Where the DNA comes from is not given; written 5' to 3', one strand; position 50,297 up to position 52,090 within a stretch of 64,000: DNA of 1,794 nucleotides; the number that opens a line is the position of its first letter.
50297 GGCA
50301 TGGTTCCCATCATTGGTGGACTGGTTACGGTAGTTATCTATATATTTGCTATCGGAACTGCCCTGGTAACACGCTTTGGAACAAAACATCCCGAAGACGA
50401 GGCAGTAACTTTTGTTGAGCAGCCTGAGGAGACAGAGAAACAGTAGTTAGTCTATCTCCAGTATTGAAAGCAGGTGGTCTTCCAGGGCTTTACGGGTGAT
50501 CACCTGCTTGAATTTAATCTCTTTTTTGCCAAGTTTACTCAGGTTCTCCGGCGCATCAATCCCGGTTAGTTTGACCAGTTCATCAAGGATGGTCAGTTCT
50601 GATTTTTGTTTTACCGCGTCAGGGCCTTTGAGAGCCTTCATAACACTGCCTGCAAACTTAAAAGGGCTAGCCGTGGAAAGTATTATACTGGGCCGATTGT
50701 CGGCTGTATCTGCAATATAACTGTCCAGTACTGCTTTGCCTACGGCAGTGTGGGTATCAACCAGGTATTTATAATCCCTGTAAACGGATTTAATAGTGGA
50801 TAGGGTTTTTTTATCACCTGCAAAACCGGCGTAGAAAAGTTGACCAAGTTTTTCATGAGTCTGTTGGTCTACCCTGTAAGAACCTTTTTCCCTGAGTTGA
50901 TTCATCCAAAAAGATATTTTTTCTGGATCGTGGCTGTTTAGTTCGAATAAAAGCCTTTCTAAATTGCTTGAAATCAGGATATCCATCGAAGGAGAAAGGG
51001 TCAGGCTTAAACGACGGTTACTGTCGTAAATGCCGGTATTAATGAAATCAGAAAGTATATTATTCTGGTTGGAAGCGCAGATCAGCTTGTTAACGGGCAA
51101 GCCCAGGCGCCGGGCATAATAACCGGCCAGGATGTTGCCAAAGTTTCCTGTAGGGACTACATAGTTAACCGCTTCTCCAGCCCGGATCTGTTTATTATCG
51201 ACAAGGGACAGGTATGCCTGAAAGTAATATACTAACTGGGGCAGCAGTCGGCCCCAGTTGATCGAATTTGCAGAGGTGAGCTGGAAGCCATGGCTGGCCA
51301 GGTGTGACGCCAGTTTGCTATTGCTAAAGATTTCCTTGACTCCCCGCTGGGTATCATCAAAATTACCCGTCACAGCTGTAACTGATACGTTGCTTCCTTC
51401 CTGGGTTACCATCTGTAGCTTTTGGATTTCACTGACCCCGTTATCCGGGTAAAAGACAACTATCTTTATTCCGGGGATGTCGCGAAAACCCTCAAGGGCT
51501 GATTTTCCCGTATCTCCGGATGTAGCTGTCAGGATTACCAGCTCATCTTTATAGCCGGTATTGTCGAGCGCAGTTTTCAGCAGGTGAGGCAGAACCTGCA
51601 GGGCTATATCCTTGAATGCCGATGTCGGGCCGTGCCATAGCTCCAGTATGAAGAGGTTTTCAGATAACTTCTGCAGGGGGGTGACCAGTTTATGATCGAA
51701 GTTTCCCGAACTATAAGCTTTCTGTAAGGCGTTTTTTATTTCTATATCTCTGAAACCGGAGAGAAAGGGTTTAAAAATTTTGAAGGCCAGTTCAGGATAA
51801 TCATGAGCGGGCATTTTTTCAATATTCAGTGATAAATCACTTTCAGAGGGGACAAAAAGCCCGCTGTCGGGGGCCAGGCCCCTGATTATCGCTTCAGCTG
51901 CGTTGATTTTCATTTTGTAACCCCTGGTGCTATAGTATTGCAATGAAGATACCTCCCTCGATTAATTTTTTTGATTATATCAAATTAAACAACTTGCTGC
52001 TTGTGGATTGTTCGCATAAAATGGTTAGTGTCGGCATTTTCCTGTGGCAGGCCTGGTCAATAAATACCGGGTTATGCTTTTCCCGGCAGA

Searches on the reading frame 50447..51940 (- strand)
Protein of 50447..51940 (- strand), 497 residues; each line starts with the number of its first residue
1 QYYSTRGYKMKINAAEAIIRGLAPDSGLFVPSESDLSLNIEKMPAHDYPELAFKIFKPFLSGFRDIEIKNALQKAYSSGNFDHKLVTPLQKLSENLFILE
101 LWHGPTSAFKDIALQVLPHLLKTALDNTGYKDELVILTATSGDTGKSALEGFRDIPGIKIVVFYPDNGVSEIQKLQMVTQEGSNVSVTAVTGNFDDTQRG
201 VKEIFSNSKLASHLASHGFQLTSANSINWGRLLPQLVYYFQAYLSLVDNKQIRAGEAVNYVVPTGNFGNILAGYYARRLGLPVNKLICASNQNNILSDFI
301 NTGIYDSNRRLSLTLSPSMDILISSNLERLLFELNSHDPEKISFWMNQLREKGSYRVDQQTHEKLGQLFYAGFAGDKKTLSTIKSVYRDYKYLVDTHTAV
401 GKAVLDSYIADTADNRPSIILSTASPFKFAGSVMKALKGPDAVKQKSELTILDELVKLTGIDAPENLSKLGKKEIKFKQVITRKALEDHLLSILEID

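Call 44: search_protein_families(library=pfam, proteins=[window:50447-51940:-], max_evalue=0.0001)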
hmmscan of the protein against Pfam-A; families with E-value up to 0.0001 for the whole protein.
window:50447-51940:- (497 aa): 3 families
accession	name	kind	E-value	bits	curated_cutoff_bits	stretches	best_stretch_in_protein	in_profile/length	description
PF14821.11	Thr_synth_N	-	2.8e-16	59.8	25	1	1-76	1-79/79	Threonine synthase N terminus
PF00291.31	PALP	-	1.2e-12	48.2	35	1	86-320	7-221/295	Pyridoxal-phosphate dependent enzyme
PF24857.1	THR4_C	-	1.5e-11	44.7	27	1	398-480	1-82/85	Threonine synthase, C-terminal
